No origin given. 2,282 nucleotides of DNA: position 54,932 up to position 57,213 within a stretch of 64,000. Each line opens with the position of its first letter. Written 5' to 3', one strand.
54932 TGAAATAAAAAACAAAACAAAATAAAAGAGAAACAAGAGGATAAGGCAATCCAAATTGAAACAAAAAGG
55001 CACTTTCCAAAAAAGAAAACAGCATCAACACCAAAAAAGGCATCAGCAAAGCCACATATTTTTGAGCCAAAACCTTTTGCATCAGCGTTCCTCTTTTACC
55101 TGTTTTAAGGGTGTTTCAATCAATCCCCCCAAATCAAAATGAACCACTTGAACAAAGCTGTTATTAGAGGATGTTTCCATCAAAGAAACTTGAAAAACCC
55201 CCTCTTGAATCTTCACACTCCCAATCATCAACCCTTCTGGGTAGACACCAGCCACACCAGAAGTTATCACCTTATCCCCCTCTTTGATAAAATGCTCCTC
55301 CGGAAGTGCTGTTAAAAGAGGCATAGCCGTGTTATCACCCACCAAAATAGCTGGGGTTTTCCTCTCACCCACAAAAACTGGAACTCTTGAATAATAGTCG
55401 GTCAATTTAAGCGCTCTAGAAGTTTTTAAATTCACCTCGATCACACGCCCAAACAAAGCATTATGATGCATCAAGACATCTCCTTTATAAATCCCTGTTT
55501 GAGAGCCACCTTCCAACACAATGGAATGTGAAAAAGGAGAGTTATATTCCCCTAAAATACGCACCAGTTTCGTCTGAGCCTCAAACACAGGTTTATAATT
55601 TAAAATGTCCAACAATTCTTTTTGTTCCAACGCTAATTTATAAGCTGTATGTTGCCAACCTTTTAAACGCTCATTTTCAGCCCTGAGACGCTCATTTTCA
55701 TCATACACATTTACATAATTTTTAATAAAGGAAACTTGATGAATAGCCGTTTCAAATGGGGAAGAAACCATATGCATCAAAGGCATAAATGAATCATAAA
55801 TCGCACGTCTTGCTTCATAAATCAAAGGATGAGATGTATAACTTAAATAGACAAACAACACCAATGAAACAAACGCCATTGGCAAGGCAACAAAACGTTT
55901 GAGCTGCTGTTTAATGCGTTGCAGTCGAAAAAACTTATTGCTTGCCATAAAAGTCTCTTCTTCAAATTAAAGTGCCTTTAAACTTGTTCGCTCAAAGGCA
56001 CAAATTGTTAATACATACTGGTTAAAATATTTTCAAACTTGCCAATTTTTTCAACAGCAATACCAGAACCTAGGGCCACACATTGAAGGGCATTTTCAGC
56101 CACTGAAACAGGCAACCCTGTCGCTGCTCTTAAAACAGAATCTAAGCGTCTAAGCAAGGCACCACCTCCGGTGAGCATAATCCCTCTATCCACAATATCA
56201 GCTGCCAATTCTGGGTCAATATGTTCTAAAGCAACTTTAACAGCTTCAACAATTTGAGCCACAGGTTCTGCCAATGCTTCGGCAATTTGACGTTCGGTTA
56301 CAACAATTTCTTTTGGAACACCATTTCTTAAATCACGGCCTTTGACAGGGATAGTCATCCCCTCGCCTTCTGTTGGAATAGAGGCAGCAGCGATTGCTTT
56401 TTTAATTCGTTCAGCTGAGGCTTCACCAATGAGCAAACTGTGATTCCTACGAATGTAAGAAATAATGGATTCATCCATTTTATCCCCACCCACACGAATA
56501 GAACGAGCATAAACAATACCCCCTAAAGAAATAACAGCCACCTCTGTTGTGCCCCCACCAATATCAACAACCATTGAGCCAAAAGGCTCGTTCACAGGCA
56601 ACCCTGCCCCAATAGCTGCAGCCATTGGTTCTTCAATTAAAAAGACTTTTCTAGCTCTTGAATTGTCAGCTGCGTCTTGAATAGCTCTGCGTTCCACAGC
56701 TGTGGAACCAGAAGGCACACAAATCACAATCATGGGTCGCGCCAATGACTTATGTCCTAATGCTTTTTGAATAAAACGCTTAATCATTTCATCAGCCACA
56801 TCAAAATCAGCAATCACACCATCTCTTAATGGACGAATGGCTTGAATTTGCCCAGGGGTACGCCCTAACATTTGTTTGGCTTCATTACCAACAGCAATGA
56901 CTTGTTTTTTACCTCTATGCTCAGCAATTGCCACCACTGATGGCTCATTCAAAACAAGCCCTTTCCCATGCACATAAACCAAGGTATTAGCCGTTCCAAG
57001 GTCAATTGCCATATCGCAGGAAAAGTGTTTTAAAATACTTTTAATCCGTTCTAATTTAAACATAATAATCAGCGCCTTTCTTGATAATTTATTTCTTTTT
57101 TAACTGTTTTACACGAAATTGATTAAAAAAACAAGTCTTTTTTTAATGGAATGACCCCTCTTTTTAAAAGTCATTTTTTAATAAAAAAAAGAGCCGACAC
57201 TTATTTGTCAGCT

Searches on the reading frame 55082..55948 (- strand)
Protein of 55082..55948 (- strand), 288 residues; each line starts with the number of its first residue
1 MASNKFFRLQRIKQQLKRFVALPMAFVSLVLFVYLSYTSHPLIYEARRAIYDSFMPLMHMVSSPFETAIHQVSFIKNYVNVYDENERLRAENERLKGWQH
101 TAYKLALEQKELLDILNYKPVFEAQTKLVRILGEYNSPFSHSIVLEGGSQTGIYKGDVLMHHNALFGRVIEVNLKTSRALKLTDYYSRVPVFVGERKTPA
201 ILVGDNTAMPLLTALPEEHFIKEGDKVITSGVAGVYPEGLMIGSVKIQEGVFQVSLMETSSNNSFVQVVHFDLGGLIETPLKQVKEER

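Call 66: search_protein_families(library=pfam, max_evalue=1e-8, proteins=[window:55082-55948:-])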
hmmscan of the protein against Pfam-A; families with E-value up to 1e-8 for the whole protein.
window:55082-55948:- (288 aa): 1 family
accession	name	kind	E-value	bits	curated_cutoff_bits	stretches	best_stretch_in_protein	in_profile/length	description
PF04085.20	MreC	-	1.1e-23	84.1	28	1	132-246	2-116/147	Rod shape-determining protein MreC, barrel core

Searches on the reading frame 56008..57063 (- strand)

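Call 66: search_protein_families(library=pfam, max_evalue=1e-8, proteins=[window:56008-57063:-])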
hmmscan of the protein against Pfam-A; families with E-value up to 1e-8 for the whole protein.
window:56008-57063:- (351 aa): 5 families
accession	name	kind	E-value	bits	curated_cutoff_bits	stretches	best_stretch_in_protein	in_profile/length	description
PF06723.19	MreB_Mbl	-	6.1e-142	472.7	27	1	16-343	2-325/327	MreB/Mbl protein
PF00022.25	Actin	-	1.3e-14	54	27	1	40-209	30-192/410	Actin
PF14450.12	FtsA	-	3e-13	50.7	31.8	1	164-324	1-112/127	Cell division protein FtsA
PF00012.26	HSP70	-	2e-11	43.3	20.6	1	112-335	136-370/599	Hsp70 protein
PF11104.14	PilM_2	-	6.4e-09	35.6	27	0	164-203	183-222/340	Type IV pilus assembly protein PilM;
